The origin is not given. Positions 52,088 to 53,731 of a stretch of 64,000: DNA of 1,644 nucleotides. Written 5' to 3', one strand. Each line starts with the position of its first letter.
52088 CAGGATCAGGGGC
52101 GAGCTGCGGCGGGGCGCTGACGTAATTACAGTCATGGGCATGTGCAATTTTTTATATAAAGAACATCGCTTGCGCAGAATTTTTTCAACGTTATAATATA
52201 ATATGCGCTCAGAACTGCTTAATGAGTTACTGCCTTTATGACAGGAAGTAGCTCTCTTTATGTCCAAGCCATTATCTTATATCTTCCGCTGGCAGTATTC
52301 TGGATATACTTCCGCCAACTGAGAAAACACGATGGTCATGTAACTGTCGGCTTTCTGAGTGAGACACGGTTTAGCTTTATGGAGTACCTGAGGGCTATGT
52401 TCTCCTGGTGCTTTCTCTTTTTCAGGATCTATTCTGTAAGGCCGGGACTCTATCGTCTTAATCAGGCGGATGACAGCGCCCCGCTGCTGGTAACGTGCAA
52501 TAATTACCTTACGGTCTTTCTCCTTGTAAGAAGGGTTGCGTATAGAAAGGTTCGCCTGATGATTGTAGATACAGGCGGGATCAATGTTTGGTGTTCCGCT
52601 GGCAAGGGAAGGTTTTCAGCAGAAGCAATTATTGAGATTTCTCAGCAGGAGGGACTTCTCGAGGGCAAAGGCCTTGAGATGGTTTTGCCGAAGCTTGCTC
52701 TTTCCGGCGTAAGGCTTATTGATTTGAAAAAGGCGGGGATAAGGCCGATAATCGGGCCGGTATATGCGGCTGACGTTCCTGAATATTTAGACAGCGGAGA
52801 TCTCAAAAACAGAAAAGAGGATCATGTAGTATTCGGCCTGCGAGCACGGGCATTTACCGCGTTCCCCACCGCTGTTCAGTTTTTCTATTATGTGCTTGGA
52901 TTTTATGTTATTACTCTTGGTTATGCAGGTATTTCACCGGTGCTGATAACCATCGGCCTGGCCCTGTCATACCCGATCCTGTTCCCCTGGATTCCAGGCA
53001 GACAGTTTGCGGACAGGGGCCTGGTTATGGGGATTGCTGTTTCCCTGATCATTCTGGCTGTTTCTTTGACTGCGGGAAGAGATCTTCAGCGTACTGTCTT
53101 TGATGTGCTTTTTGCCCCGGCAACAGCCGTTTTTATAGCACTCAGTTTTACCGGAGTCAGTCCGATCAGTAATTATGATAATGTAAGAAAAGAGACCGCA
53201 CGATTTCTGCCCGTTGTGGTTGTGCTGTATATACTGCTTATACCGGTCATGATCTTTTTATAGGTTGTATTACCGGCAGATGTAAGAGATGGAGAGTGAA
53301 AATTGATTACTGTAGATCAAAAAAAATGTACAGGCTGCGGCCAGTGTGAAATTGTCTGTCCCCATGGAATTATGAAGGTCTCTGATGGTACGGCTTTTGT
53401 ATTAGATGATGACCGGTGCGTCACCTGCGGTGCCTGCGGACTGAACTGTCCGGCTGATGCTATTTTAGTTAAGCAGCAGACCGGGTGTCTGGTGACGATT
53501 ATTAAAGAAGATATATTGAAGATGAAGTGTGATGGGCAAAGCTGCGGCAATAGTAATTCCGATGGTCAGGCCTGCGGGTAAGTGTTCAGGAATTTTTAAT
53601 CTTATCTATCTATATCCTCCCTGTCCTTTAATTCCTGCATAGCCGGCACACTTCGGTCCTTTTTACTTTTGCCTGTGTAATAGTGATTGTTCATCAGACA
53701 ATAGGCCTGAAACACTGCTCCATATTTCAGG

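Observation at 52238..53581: hgcAB mercury-methylation gene pair with the cap-helix variant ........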

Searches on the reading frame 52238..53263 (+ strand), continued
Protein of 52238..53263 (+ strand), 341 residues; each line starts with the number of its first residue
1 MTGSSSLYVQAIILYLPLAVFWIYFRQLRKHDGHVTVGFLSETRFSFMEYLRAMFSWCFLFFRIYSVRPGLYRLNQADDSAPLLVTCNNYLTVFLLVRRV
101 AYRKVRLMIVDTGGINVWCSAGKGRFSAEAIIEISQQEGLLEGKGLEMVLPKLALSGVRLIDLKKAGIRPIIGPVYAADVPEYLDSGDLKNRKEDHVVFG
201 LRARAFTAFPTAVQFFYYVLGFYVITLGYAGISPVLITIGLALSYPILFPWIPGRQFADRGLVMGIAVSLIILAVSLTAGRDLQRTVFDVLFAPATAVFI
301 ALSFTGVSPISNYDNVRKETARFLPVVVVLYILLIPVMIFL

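Call 57: predict_structure(alignment_id=A4)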
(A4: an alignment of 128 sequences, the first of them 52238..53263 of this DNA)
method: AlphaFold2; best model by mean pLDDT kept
length: 341 residues; sequences in the alignment: 128
mean_pLDDT: 92.2   pTM: 0.89
mean pLDDT of the five models: 92.2, 91.4, 90.8, 90.6, 90.2
residues with pLDDT >= 90: 269; 70-90: 58; 50-70: 12; < 50: 2
segments of 3 or more residues with pLDDT < 50: none
pLDDT, mean of each block of 10 residues (from residue 1): 73 96 87 85 81 95 93 92 96 95 95 87 89 96 91 90 97 95 95 92 94 97 93 96 97 95 98 97 95 98 78 87 96 92 83
secondary structure, 60 per line:
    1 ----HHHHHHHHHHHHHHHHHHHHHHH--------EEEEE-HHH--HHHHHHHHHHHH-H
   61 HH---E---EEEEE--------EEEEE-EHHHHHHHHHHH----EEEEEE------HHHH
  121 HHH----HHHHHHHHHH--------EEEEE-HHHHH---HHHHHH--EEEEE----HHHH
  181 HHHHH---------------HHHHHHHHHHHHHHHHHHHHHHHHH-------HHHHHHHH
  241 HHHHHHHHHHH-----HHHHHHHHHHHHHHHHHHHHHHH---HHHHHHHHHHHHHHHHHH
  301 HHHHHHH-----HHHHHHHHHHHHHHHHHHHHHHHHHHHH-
elements in order: H5-27 E36-40 H47-58 E70-74 E83-87 H90-100 E105-110 H117-123 H128-137 E146-150 H152-156 H160-165 E168-172 H177-185 H201-225 H233-251 H257-279 H283-307 H313-340

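Call 66: fold_search(model_id=the predicted structure, library=pdb)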
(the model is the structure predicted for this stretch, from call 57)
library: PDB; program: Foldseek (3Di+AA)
matches with E <= 10: 106; with E <= 0.001: 6
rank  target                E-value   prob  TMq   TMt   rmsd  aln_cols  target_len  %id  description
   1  9a0b_A                1.3e-10  1.00  0.43  0.44   8.3       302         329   29  Structure determination of the HgcAB complex using metagenome sequence data, coevolution analysis, and ab initio struc (released 2020-06-12)
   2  9fzy_F                8.9e-05  1.00  0.33  0.26   2.4       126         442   25  Structure of carbon monoxide dehydrogenase/acetyl-CoA synthase (CODH/ACS) in complex with corrinoid iron-sulfur protei (released 2025-02-05)
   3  4c1n_G                8.9e-05  1.00  0.32  0.25  14.0       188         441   18  Corrinoid protein reactivation complex with activator (released 2014-08-13)
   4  2ycl_A                2.5e-04  1.00  0.33  0.26  11.4       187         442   20  complete structure of the corrinoid,iron-sulfur protein including the N-terminal domain with a 4Fe-4S cluster (released 2011-06-08)
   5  2h9a_A                3.2e-04  1.00  0.34  0.30  12.4       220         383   18  Corrinoid Iron-Sulfur Protein (released 2006-09-26)
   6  4djd_C                3.3e-04  1.00  0.32  0.25   2.2       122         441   22  Crystal structure of folate-free corrinoid iron-sulfur protein (CFeSP) in complex with its methyltransferase (MeTr) (released 2012-03-14)
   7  5v56_B                1.9e+00  0.07  0.18  0.11  19.8       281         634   10  2.9A XFEL structure of the multi-domain human smoothened receptor (with E194M mutation) in complex with TC114 (released 2017-05-24)
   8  4ejs_C                2.1e+00  0.05  0.14  0.16  15.2       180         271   12  Structure of yeast elongator subcomplex Elp456 (released 2012-05-02)
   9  8fm1_K                2.2e+00  0.08  0.14  0.13   9.5       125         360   11  Structure of CBASS Cap5 from Pseudomonas syringae in the absence of a ligand (apo form dimer) (released 2024-02-07)
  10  3gei_A                2.2e+00  0.05  0.15  0.13  19.8       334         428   11  Crystal structure of MnmE from Chlorobium tepidum in complex with GCP (released 2009-10-27)
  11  9nlg_B                2.3e+00  0.08  0.15  0.14   7.0        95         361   14  CBASS Pseudomonas syringae Cap5 tetramer with 3'2'-c-GAMP cyclic dinucleotide ligand (His56Ala mutant without Mg2+ ion (released 2025-06-18)
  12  8gj0_D                2.3e+00  0.04  0.17  0.16  17.3       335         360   10  E. coli clamp loader with open clamp on primed template DNA (form 1) (released 2024-03-27)
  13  8fm1_F                2.4e+00  0.11  0.17  0.16   6.8       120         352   10  Structure of CBASS Cap5 from Pseudomonas syringae in the absence of a ligand (apo form dimer) (released 2024-02-07)
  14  4ns4                  2.4e+00  0.09  0.21  0.25  17.5       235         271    7  Crystal structure of cold-active estarase from Psychrobacter cryohalolentis K5T (released 2015-01-07)
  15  7tgh_T2               2.4e+00  0.07  0.13  0.16  14.7       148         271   15  Cryo-EM structure of respiratory super-complex CI+III2 from Tetrahymena thermophila (released 2022-04-06)
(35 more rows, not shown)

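Call 76: find_related_loci(query=A1, collection=metagenome_contigs, flank=6000)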
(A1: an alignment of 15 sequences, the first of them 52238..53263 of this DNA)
Query A1 (341 aa) in metagenome_contigs; peptide patterns used: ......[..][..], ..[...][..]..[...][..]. (x = any residue, [..] = any of these).
600 stretches matched a pattern (row limit reached: there are more); 553 encode a relative of the query (tblastn E <= 1e-3); the best 80 are kept; 80 distinct loci.
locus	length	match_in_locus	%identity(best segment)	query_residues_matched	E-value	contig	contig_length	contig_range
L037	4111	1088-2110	100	1-341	0e+0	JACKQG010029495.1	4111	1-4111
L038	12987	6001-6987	45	8-331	3e-87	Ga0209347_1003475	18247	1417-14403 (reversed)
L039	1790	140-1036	43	48-335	1e-73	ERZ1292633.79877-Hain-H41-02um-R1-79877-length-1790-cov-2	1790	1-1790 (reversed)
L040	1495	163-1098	39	40-339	8e-62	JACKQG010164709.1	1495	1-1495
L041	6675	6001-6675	44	44-257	5e-52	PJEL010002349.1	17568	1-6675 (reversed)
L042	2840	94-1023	35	34-330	9e-52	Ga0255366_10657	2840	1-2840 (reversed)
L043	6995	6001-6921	33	42-328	4e-41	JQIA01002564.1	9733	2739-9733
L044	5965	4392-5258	33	65-329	8e-38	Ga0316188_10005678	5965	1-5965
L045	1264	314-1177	35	62-326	9e-39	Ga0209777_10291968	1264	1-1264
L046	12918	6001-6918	30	45-329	4e-37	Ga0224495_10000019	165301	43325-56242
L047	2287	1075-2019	29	42-335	2e-36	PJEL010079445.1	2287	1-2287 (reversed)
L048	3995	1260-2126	31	65-329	2e-36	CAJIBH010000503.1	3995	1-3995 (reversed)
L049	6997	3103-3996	31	41-319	1e-35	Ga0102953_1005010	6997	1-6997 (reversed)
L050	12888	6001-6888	33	59-329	9e-35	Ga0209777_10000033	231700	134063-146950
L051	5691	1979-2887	35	62-340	6e-35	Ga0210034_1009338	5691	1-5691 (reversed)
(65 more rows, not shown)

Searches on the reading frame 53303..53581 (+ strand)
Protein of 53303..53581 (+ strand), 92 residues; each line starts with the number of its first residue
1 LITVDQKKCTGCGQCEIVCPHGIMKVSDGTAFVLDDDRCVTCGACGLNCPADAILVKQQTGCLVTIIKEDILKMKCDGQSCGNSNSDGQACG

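Call 3: search_protein_families(library=ncbifam, proteins=[window:53303-53581:+], max_evalue=0.01)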
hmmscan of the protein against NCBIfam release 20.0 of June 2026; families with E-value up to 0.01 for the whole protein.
window:53303-53581:+ (92 aa): 86 families (the best 25 are shown)
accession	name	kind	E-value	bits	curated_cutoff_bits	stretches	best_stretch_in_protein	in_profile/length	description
NF040864.1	HgcB_ferredoxin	equivalog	1.1e-20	73.3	99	1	3-81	10-87/93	mercury methylation ferredoxin HgcB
NF043039.1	HgcAB_like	equivalog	6.4e-13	49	285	1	2-54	295-349/350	HgcAB-like fusion protein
NF040684.1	PorD_Arch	equivalog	1.5e-10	41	120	1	4-57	29-82/85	pyruvate synthase subunit PorD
TIGR02179.1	PorD_KorD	subfamily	1.5e-10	41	60.05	1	4-58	22-76/78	2-oxoacid:acceptor oxidoreductase, delta subunit, pyruvate/2-ketoisovalerate family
NF040770.1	hetero_SS_HdrA2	exception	3.1e-10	38.8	1100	1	3-62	573-631/777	CoB-CoM heterodisulfide reductase HdrA2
NF058577.1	FdxA_fam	equivalog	3.5e-10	39.9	65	2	6-53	6-52/52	4Fe-4S ferredoxin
NF038196.1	ferrodoxin_EFR1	subfamily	1.6e-09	38.2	75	1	3-60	181-235/242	EFR1 family ferrodoxin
TIGR02700.1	flavo_MJ0208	hypoth_equivalog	5e-09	35.8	251.35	1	3-64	144-204/234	dihydromethanopterin reductase (acceptor)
NF007203.0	PRK09624.1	equivalog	1.3e-08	35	171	1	4-57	48-101/105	pyuvate ferredoxin oxidoreductase subunit delta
TIGR03294.1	FrhG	equivalog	5.2e-08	32.9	245.5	1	4-52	171-218/228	coenzyme F420 hydrogenase subunit gamma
TIGR04105.1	FeFe_hydrog_B1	subfamily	8.6e-08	31.3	450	2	30-69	181-220/462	monomeric [FeFe] hydrogenase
NF045874.1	Vhu_polyferre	exception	1.8e-07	30.2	600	1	6-81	127-198/381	F420-non-reducing hydrogenase associated-polyferredoxin VhuB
NF042909.1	FMH_DH_FwdF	exception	1.9e-07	30.5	375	1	3-59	221-316/336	tungsten-dependent formylmethanofuran dehydrogenase subunit FwdF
NF045763.1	PhenlGlyoxDHPadF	equivalog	2.7e-07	30.7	150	2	4-54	28-77/78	NADH-dependent phenylglyoxylate dehydrogenase subunit delta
TIGR02512.1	FeFe_hydrog_A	subfamily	4.4e-07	29.1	405.95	2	27-63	40-76/375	[FeFe] hydrogenase, group A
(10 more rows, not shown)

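Call 4: search_protein_families(library=pfam, proteins=[window:53303-53581:+], max_evalue=0.01)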
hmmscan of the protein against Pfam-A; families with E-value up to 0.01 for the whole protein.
window:53303-53581:+ (92 aa): 15 families
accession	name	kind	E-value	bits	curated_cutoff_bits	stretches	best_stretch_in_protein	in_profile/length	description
PF00037.32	Fer4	-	1e-13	50.9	21.1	2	2-23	1-22/24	4Fe-4S binding domain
PF12838.12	Fer4_7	-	2.3e-12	47.6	27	2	8-53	1-52/52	4Fe-4S dicluster domain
PF12837.12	Fer4_6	-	3e-10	40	25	2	2-23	2-23/24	4Fe-4S binding domain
PF13187.11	Fer4_9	-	2.8e-09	37.3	27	1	8-54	1-52/52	4Fe-4S dicluster domain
PF12797.12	Fer4_2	-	3.5e-09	36.5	24.5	2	2-20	3-21/22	4Fe-4S binding domain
PF13237.11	Fer4_10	-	5.9e-08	33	25.5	1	2-50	2-53/53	4Fe-4S dicluster domain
PF14697.11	Fer4_21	-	5.1e-07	30.2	35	1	1-23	33-56/59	4Fe-4S dicluster domain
PF13534.11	Fer4_17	-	3e-06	28.1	22.2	1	7-23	44-60/61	4Fe-4S dicluster domain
PF25160.1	LdpA_Fe-S-bd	-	5.2e-06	26.6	27.6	1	4-25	23-44/49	LdpA Fe-S cluster-binding domain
PF13459.11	Fer4_15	-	1.6e-05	26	22.4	1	2-33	1-32/66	4Fe-4S single cluster domain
PF13484.11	Fer4_16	-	2.6e-05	25.3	30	1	8-24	1-17/66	4Fe-4S double cluster binding domain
PF13183.11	Fer4_8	-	0.00017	22.5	27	1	7-23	52-68/68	4Fe-4S dicluster domain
PF12800.12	Fer4_4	-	0.00061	20.4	24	1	7-20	2-15/17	4Fe-4S binding domain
PF12798.12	Fer4_3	-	0.0014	19.7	27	1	9-23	1-15/15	4Fe-4S binding domain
PF13370.11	Fer4_13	-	0.005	17.9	24.5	1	4-22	1-19/58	4Fe-4S single cluster domain of Ferredoxin I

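Call 67: search_solved_structures(query=window:53303-53578:+, max_evalue=0.001, show_alignments=1)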
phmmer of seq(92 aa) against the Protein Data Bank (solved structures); distinct sequences matched with E-value up to 0.001: 83 (the best 60 are shown).
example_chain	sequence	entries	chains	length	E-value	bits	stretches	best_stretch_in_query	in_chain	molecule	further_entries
5t5i_F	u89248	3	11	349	2e-25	92.2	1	3-59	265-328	Tungsten formylmethanofuran dehydrogenase subunit fwdF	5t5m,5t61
9sw6_H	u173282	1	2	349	3.4e-25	91.4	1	3-59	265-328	Tungsten formylmethanofuran dehydrogenase, subunit F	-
9sfi_O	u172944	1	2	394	5.5e-19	71.6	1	6-57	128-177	Ferredoxin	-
9sw6_G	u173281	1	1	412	1e-18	70.7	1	8-57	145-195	Polyferredoxin protein MvhB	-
9sfi_T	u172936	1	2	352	1.5e-17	66.9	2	3-55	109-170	4Fe-4S ferredoxin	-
7bkb_K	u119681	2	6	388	2e-15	60.1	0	5-58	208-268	Formylmethanofuran dehydrogenase, subunit F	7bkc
9sfi_A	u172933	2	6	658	2.4e-09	40.7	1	3-57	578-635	CoB--CoM heterodisulfide reductase iron-sulfur subunit A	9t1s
8rja_F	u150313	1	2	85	6.9e-09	39.2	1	24-57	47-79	NAD(P)H-quinone oxidoreductase subunit I, chloroplastic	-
9bt4_G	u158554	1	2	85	1.1e-08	38.5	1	7-55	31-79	Pyruvate:Ferredoxin Oxidoreductase, subunit delta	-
5odc_A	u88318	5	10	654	1.5e-08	38.1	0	3-54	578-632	Heterodisulfide reductase, subunit A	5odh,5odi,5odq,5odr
8a6t_B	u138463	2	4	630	3e-08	37.1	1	4-54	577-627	Electron bifurcating hydrogenase subunit HydB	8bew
7np8_A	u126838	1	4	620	5.9e-08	36.2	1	4-64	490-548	Coenzyme F420-dependent sulfite reductase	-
9eri_B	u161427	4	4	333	1.9e-07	34.6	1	4-55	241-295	Na(+)-translocating ferredoxin:NAD(+) oxidoreductase complex subunit B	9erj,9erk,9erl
8a8o_C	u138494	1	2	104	2.9e-07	34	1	4-57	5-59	Beta-subunit of the PAPS reductase from Methanothermococcus thermolithotrophicus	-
1fca_A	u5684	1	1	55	7.3e-07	32.7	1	6-54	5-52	FERREDOXIN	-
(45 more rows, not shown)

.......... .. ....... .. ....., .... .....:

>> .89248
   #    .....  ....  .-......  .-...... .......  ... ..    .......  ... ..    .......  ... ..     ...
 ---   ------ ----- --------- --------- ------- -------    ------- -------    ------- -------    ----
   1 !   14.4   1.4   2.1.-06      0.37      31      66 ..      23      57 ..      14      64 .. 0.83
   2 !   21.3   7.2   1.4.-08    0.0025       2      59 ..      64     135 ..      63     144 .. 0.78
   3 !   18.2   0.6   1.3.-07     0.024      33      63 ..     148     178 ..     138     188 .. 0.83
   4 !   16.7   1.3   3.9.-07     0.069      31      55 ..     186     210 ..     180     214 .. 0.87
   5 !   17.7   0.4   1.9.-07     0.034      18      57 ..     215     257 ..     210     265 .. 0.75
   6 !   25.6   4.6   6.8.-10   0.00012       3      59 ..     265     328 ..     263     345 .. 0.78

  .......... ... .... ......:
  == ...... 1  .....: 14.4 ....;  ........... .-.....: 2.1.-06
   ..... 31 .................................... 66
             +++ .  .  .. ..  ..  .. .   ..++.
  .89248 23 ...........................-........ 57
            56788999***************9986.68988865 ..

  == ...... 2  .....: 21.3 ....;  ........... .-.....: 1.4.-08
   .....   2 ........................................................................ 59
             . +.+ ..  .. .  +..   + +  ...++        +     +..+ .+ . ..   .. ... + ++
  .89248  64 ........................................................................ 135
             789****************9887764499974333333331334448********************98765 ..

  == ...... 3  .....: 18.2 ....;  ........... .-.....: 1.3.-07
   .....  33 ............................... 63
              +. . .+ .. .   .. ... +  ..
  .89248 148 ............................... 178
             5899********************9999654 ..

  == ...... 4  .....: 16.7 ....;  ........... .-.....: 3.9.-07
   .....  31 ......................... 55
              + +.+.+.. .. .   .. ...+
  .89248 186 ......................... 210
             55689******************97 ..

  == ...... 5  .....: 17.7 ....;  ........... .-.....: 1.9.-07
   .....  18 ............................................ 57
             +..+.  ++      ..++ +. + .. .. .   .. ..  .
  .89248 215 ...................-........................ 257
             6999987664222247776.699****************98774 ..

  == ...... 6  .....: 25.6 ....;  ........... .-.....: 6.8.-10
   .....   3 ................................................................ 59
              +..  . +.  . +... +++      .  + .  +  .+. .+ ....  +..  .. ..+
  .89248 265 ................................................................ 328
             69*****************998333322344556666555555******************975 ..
